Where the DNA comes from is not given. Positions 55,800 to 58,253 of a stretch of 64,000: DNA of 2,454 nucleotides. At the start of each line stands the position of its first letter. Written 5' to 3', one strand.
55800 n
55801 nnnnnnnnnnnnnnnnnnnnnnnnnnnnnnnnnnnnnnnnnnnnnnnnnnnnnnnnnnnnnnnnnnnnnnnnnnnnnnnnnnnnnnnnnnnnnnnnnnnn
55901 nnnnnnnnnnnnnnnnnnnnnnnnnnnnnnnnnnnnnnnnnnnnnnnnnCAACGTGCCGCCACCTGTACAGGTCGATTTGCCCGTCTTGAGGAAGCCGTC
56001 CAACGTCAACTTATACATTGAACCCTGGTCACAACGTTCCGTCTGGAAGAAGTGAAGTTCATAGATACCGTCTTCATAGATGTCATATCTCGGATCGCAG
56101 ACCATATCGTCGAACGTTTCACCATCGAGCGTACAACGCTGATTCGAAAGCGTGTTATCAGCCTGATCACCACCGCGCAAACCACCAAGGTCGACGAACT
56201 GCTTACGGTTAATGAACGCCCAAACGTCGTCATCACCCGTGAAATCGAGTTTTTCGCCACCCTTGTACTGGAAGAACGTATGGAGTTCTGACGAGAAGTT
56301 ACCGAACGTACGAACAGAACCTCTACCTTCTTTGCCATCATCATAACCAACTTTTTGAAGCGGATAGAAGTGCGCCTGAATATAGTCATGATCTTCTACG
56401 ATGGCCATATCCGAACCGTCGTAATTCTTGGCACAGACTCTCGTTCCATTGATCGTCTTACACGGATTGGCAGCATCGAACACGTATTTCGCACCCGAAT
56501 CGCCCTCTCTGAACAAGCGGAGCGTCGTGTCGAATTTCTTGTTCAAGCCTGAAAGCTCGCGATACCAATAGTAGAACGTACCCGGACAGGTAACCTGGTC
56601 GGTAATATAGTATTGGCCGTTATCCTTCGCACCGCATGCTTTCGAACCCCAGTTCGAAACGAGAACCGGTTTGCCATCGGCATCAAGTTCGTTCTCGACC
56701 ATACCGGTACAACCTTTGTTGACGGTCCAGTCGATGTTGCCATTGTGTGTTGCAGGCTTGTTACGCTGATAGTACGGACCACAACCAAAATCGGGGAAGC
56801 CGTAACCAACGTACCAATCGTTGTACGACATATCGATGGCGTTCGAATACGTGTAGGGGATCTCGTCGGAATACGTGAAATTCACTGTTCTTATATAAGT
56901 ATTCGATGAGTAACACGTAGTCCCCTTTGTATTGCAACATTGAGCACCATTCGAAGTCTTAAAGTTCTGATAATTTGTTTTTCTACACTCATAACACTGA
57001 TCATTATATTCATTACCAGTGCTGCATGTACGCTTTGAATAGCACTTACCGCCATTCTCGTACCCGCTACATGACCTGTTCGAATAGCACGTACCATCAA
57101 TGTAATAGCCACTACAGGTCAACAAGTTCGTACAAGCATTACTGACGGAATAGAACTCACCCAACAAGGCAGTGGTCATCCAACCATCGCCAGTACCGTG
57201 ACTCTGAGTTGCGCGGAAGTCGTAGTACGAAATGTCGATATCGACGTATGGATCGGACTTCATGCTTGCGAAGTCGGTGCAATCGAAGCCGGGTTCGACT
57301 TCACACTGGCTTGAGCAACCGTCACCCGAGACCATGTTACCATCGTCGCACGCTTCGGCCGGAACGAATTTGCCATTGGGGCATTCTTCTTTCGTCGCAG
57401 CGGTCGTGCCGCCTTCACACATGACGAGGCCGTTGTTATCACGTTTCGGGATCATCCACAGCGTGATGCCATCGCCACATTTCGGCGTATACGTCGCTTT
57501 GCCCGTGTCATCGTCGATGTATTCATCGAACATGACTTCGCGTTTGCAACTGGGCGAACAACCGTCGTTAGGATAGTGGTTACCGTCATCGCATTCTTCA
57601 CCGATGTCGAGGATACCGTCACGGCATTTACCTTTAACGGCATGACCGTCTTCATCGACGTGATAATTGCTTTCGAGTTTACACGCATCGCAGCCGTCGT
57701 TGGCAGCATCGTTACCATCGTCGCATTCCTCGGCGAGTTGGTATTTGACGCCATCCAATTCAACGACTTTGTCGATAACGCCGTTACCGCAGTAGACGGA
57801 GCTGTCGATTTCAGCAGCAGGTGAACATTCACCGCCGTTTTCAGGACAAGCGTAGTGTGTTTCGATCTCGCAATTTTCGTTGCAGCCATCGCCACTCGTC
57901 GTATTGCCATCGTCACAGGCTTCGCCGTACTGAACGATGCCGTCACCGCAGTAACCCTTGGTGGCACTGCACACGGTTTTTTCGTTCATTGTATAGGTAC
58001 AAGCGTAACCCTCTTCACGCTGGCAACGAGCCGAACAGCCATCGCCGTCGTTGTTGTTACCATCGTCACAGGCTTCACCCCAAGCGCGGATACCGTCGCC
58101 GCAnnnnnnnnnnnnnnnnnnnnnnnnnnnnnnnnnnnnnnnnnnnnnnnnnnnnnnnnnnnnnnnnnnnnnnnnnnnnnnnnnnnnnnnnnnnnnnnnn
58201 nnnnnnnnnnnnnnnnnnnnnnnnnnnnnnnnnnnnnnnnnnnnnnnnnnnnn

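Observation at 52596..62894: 3432-aa cysteine-rich repeat lipoprotein with central fibro-slime/PA14-like domain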

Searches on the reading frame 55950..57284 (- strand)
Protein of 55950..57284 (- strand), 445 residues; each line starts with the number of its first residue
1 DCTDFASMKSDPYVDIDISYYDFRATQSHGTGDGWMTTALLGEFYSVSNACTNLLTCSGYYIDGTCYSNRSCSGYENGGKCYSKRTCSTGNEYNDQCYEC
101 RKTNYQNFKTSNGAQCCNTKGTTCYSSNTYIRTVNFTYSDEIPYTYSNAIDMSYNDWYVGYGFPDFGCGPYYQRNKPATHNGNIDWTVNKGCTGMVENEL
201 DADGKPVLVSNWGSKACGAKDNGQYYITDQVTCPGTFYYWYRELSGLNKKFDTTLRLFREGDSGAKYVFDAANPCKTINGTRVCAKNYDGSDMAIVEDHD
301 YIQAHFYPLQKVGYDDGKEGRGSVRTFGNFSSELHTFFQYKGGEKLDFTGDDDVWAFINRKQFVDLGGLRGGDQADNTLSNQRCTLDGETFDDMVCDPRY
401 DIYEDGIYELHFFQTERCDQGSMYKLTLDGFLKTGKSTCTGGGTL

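Call 9: search_protein_families(library=pfam, proteins=[window:55950-57284:-], max_evalue=10)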
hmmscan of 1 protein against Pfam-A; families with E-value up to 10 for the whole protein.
seq(445 aa): 1 family
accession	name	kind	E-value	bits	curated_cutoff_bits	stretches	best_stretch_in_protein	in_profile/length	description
PF07691.17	PA14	-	0.0066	16.7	24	1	315-371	31-89/147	PA14 domain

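Call 10: find_homologous_proteins(query=window:55950-57284:-)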
Query seq(445 aa) (445 aa): 126 proteins with E <= 0.001 among 2346 candidates; the best 120 are listed.
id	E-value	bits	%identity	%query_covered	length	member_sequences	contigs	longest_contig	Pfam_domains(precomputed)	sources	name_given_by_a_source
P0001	4.7e-23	100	35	56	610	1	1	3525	PF07691.18,PF13948.12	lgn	-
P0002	2.6e-20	91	33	58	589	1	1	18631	PF07691.18,PF13948.12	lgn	-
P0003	9.8e-18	82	32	56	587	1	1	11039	PF13948.12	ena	-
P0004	4.2e-17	80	31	54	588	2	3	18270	PF07691.18,PF13948.12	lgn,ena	-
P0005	9.6e-17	79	29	83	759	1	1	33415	PF13948.12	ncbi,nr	ncbi:MAG TPA: DUF4215 domain-containing protein [Polyangiaceae bacterium]|nr:DUF4215 domain-containi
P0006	2.9e-16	78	40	30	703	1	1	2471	PF13948.12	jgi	jgi:fibro-slime domain-containing protein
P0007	6.6e-16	76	27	56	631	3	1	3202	PF07691.18,PF13948.12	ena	-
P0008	9.3e-16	76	29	54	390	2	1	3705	PF07691.18,PF13948.12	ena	-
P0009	1.0e-15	76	30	82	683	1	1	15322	PF07691.18,PF13948.12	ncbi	-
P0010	1.6e-15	75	29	55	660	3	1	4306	PF07691.18,PF13948.12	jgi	jgi:fibro-slime domain-containing protein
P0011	1.7e-15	75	33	56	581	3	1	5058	PF07691.18,PF13948.12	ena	-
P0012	3.9e-15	74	26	57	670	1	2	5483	PF13948.12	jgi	jgi:fibro-slime domain-containing protein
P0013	1.4e-14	72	28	53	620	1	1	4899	PF07691.18,PF13948.12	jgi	jgi:fibro-slime domain-containing protein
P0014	4.7e-14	70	30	54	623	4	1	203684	PF07691.18,PF13948.12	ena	-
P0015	5.3e-14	70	42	24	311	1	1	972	-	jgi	jgi:fibro-slime domain-containing protein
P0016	5.9e-14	70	29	61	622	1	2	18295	PF07691.18,PF13948.12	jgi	jgi:fibro-slime domain-containing protein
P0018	7.4e-14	70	31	67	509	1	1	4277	PF07691.18,PF13948.12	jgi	jgi:fibro-slime domain-containing protein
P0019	1.7e-13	69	33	68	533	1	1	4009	PF07691.18,PF13948.12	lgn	-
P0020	2.0e-13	68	29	54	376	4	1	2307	PF07691.18,PF13948.12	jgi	jgi:fibro-slime domain-containing protein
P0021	2.6e-13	68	41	25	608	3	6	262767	PF07691.18,PF13948.12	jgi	jgi:fibro-slime domain-containing protein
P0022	3.8e-13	67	29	56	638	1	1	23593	PF07691.18,PF13948.12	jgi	jgi:fibro-slime domain-containing protein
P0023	4.7e-13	67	39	25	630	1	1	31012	PF07691.18,PF13948.12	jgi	jgi:fibro-slime domain-containing protein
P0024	7.5e-13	66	35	23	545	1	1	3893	PF07691.18,PF13948.12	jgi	jgi:fibro-slime domain-containing protein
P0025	9.0e-13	66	28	54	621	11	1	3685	PF07691.18,PF13948.12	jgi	jgi:fibro-slime domain-containing protein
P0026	1.1e-12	66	29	60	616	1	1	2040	PF07691.18,PF13948.12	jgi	jgi:fibro-slime domain-containing protein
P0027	1.8e-12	65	28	57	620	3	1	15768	PF07691.18,PF13948.12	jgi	jgi:fibro-slime domain-containing protein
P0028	2.1e-12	65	29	55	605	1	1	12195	PF07691.18,PF13948.12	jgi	jgi:fibro-slime domain-containing protein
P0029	3.0e-12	64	29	53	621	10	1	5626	PF07691.18,PF13948.12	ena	-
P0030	3.3e-12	64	42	23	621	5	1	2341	PF07691.18,PF13948.12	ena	-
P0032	3.6e-12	64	27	54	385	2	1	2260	PF07691.18,PF13948.12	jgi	jgi:fibro-slime domain-containing protein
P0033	4.5e-12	64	36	29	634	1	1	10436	PF07691.18,PF13948.12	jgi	jgi:fibro-slime domain-containing protein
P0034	4.8e-12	64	37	25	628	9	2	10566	PF07691.18,PF13948.12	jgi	jgi:fibro-slime domain-containing protein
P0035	4.8e-12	64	42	23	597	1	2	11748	PF07691.18,PF13948.12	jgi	jgi:fibro-slime domain-containing protein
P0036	5.0e-12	64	43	23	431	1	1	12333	PF07691.18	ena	-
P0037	5.6e-12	63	29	60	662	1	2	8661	PF07691.18,PF13948.12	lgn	-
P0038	6.1e-12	63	30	56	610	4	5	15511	PF07691.18,PF13948.12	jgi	jgi:fibro-slime domain-containing protein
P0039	6.3e-12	63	30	56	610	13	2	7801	PF07691.18,PF13948.12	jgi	jgi:fibro-slime domain-containing protein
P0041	7.7e-12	63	40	25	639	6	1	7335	PF07691.18,PF13948.12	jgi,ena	-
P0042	1.0e-11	63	29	54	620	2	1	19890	PF07691.18,PF13948.12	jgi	jgi:fibro-slime domain-containing protein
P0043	1.1e-11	63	28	53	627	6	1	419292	PF07691.18,PF13948.12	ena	-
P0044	1.5e-11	62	35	23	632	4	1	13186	PF07691.18,PF13948.12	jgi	jgi:fibro-slime domain-containing protein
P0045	1.7e-11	62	27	56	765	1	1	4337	PF07691.18,PF13948.12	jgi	jgi:fibro-slime domain-containing protein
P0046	2.4e-11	61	29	67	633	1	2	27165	PF07691.18,PF13948.12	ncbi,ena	-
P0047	2.7e-11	61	28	61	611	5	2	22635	PF07691.18,PF13948.12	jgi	jgi:fibro-slime domain-containing protein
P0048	3.8e-11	61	28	54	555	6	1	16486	PF07691.18,PF13948.12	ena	-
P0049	5.0e-11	60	27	53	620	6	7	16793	PF07691.18,PF13948.12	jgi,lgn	jgi:fibro-slime domain-containing protein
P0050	5.7e-11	60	38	25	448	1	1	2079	PF07691.18,PF13948.12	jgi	jgi:fibro-slime domain-containing protein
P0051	5.9e-11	60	32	54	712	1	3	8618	PF07691.18,PF13948.12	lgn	-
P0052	1.1e-10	59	28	54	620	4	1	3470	PF07691.18,PF13948.12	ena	-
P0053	1.3e-10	59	29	52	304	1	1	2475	PF07691.18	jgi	-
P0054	1.3e-10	59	26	53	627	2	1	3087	PF07691.18,PF13948.12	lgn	-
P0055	1.5e-10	59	35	23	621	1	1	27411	PF07691.18,PF13948.12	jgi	jgi:fibro-slime domain-containing protein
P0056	1.5e-10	59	28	54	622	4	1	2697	PF07691.18,PF13948.12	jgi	jgi:fibro-slime domain-containing protein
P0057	1.6e-10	59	27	57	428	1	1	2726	PF07691.18,PF13948.12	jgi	jgi:fibro-slime domain-containing protein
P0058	2.1e-10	58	40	23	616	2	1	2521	PF07691.18,PF13948.12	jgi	jgi:fibro-slime domain-containing protein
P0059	2.6e-10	58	28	53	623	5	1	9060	PF07691.18,PF13948.12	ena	-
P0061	2.9e-10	58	28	56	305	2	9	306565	PF07691.18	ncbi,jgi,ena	-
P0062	4.0e-10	57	27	53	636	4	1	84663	PF07691.18,PF13948.12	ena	-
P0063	4.5e-10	57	39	23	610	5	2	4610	PF07691.18,PF13948.12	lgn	-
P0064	4.7e-10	57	36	25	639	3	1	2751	PF07691.18,PF13948.12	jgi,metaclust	metaclust:\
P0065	6.9e-10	57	27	55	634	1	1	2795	PF07691.18,PF13948.12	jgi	jgi:fibro-slime domain-containing protein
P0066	1.1e-9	56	30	55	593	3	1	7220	PF07691.18,PF13948.12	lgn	-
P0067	1.1e-9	56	39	25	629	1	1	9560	PF07691.18,PF13948.12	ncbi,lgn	-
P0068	1.6e-9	55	26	56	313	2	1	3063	PF07691.18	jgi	jgi:fibro-slime domain-containing protein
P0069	1.8e-9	55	31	60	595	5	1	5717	PF07691.18,PF13948.12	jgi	jgi:fibro-slime domain-containing protein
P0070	1.8e-9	55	30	60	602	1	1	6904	PF07691.18,PF13948.12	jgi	jgi:fibro-slime domain-containing protein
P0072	2.6e-9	55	36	26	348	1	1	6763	PF07691.18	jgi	jgi:fibro-slime domain-containing protein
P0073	2.7e-9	55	39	25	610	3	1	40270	PF07691.18,PF13948.12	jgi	jgi:fibro-slime domain-containing protein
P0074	3.3e-9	54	30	55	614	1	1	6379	PF07691.18,PF13948.12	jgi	jgi:fibro-slime domain-containing protein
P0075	3.9e-9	54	28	56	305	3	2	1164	PF07691.18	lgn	-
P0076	5.1e-9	54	29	53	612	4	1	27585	PF07691.18,PF13948.12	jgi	jgi:fibro-slime domain-containing protein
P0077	6.0e-9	53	29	60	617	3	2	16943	PF07691.18,PF13948.12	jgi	jgi:fibro-slime domain-containing protein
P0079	1.1e-8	53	28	56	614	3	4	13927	PF07691.18,PF13948.12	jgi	jgi:fibro-slime domain-containing protein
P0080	1.4e-8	52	40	23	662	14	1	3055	PF07691.18,PF13948.12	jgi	jgi:fibro-slime domain-containing protein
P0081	1.4e-8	52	27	60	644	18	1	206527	PF07691.18,PF13948.12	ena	-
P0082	1.6e-8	52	30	56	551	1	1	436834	PF07691.18,PF13948.12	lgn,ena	-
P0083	1.7e-8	52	35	23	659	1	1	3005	PF07691.18,PF13948.12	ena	-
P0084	1.7e-8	52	26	56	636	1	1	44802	PF07691.18,PF13948.12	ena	-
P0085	2.0e-8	52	39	25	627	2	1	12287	PF07691.18,PF13948.12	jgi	jgi:fibro-slime domain-containing protein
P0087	4.1e-8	51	27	57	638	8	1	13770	PF07691.18,PF13948.12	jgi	jgi:fibro-slime domain-containing protein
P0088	4.4e-8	51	30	60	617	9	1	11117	PF07691.18,PF13948.12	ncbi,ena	-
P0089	5.0e-8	50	39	25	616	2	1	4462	PF07691.18,PF13948.12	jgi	jgi:fibro-slime domain-containing protein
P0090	5.6e-8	50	27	87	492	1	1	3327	PF07691.18,PF13948.12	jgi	jgi:fibro-slime domain-containing protein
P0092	9.3e-8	50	28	61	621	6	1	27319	PF07691.18,PF13948.12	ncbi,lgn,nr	ncbi:MAG: DUF4215 domain-containing protein [Myxococcales bacterium]|nr:MAG: DUF4215 domain-containi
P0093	1.3e-7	49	38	27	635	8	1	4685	PF07691.18,PF13948.12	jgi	jgi:fibro-slime domain-containing protein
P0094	1.3e-7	49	29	53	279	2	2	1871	PF23106.2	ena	-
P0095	1.7e-7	49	36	23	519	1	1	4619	PF07691.18,PF13948.12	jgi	jgi:fibro-slime domain-containing protein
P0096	1.9e-7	49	30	60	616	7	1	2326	PF07691.18,PF13948.12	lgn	-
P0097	2.0e-7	48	30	60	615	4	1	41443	PF07691.18,PF13948.12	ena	-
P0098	2.2e-7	48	27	60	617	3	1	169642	PF07691.18,PF13948.12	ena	-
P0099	2.3e-7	48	27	81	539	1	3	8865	PF07691.18,PF13948.12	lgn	-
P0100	2.3e-7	48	36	25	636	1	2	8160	PF07691.18,PF13948.12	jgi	jgi:fibro-slime domain-containing protein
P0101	2.4e-7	48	35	24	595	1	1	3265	PF07691.18,PF13948.12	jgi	jgi:fibro-slime domain-containing protein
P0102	2.7e-7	48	34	29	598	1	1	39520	PF07691.18,PF13948.12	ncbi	-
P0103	3.2e-7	48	25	52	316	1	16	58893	PF07691.18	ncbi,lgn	-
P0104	3.4e-7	48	36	24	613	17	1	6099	PF07691.18,PF13948.12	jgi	jgi:fibro-slime domain-containing protein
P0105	4.9e-7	47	26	53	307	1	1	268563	PF07691.18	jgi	jgi:fibro-slime domain-containing protein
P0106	5.5e-7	47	36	25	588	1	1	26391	PF07691.18,PF13948.12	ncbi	-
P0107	5.7e-7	47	28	52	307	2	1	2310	PF07691.18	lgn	-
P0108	9.2e-7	46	27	60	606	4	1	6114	PF07691.18,PF13948.12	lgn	-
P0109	9.3e-7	46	27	58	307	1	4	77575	PF07691.18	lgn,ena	-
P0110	1.3e-6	46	29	53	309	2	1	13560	PF07691.18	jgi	-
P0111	1.4e-6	46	27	64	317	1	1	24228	PF07691.18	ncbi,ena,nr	ncbi:MAG: fibro-slime domain-containing protein [Phycisphaerales bacterium]|nr:fibro-slime domain-co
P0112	1.5e-6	46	27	52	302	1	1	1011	PF07691.18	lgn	-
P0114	2.6e-6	45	29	44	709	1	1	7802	PF07691.18,PF13948.12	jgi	jgi:fibro-slime domain-containing protein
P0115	3.5e-6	44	27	52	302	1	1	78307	PF07691.18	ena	-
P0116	5.5e-6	44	28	46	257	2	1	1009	PF07691.18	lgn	-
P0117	5.9e-6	44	24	71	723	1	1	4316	PF07691.18,PF13948.12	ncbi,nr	ncbi:MAG TPA: DUF4215 domain-containing protein, partial [Polyangiaceae bacterium]|nr:DUF4215 domain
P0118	6.6e-6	43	31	54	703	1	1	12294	PF07691.18,PF13948.12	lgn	-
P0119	7.3e-6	43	27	54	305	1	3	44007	PF07691.18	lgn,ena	-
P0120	1.4e-5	42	27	53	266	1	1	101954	PF07691.18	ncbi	-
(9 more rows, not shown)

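Call 15: find_related_loci(query=window:55950-57284:-, collection=genome_contigs, flank=10000)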
Query seq(445 aa) (445 aa) in genome_contigs; peptide patterns used: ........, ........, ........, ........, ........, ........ (x = any residue, [..] = any of these).
20 stretches matched a pattern, but none encodes a relative of the query by tblastn (E <= 1e-3).

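Call 37: search_protein_representatives(protein=window:55950-57284:-)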
Query: 445 residues. Proteins with E-value up to 0.001 (for the whole library): 2066; up to 1e-10: 225; up to 1e-30: 14. The best 150 are listed.
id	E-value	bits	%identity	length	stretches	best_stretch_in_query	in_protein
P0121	1.2e-77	278.3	52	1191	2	165-440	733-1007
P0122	2.2e-75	270.8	54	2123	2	189-441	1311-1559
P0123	2.3e-59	218.1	54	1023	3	305-440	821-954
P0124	3.8e-56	207.5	50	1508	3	296-440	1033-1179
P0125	3.7e-55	204.2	54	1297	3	305-440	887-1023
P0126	5.5e-45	170.6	41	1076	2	190-440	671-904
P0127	2.8e-43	165.0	42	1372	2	192-440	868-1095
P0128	3.7e-43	164.6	53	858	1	278-440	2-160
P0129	1.6e-42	162.5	48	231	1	213-386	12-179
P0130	4.2e-38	148.0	45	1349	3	306-440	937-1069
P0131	1.6e-35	139.4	45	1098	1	189-440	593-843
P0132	9.2e-35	136.9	37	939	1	112-439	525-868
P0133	1.7e-34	136.0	38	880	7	299-374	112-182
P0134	2.4e-34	135.5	41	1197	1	186-440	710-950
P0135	1.4e-28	116.6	48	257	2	317-440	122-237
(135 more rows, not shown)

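Call 39: find_encoding_contigs(protein=P0122, flank=8000, max_places=4)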
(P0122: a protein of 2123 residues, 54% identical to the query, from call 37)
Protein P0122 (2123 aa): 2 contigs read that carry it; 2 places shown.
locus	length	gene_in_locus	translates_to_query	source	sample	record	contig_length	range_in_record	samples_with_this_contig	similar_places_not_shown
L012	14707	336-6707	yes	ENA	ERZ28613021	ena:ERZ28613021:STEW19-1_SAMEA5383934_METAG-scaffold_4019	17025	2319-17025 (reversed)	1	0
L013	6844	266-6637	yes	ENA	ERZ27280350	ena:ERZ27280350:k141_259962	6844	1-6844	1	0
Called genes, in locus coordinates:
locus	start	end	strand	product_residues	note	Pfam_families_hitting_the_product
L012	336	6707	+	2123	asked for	PF13948:DUF4215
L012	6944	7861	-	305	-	PF00892:EamA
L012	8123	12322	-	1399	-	PF07581:Glug (faint)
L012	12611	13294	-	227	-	PF00696:AA_kinase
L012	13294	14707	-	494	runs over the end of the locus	PF06689:zf-C4_ClpX, PF00493:MCM (weak), PF01078:Mg_chelatase (faint), PF05496:RuvB_N (faint), PF00004:AAA, PF07724:AAA_2, PF07728:AAA_5 (weak), PF10431:ClpB_D2-small, +1 more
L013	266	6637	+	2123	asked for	PF13948:DUF4215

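Call 81: find_encoding_contigs(protein=P0124, flank=6000, max_places=2)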
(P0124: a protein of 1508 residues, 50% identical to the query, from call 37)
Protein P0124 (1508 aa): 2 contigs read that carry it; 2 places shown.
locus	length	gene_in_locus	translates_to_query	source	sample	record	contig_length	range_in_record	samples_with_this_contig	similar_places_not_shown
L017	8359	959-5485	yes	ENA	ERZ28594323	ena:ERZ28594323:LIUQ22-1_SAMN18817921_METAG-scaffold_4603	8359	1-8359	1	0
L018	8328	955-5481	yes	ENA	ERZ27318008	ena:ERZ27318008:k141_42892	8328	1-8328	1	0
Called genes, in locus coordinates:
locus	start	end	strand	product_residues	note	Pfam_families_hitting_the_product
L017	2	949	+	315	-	?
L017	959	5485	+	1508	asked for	PF13948:DUF4215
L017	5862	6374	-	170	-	PF02367:TsaE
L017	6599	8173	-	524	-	-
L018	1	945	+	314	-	?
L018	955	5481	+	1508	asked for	PF13948:DUF4215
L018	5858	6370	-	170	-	PF02367:TsaE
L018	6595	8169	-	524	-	-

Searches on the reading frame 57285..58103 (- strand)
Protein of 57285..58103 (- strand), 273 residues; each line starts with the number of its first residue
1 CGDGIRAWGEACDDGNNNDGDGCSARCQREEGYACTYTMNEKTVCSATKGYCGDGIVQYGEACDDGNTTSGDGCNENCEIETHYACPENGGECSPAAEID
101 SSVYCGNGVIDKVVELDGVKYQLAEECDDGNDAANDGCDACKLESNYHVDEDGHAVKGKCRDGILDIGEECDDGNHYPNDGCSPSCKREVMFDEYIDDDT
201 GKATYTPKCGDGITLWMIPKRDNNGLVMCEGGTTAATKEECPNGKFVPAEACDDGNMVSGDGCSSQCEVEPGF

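Call 33: search_protein_families(library=pfam, proteins=[window:57285-58103:-], max_evalue=1)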
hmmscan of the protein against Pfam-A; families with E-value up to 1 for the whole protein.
window:57285-58103:- (273 aa): 1 family
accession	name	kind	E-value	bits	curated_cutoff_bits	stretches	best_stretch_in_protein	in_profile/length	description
PF13948.11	DUF4215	-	9.8e-32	109.4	27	5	145-187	6-47/47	Domain of unknown function (DUF4215)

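Call 34: search_protein_families(library=ncbifam, proteins=[window:57285-58103:-], max_evalue=1)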
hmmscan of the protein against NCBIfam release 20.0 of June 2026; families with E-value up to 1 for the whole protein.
window:57285-58103:- (273 aa): 1 family
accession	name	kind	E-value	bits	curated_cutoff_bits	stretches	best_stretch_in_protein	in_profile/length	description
TIGR02232.1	myxo_disulf_rpt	repeat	6e-59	195.6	20.8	5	50-86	2-38/38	cysteine-rich acidic repeat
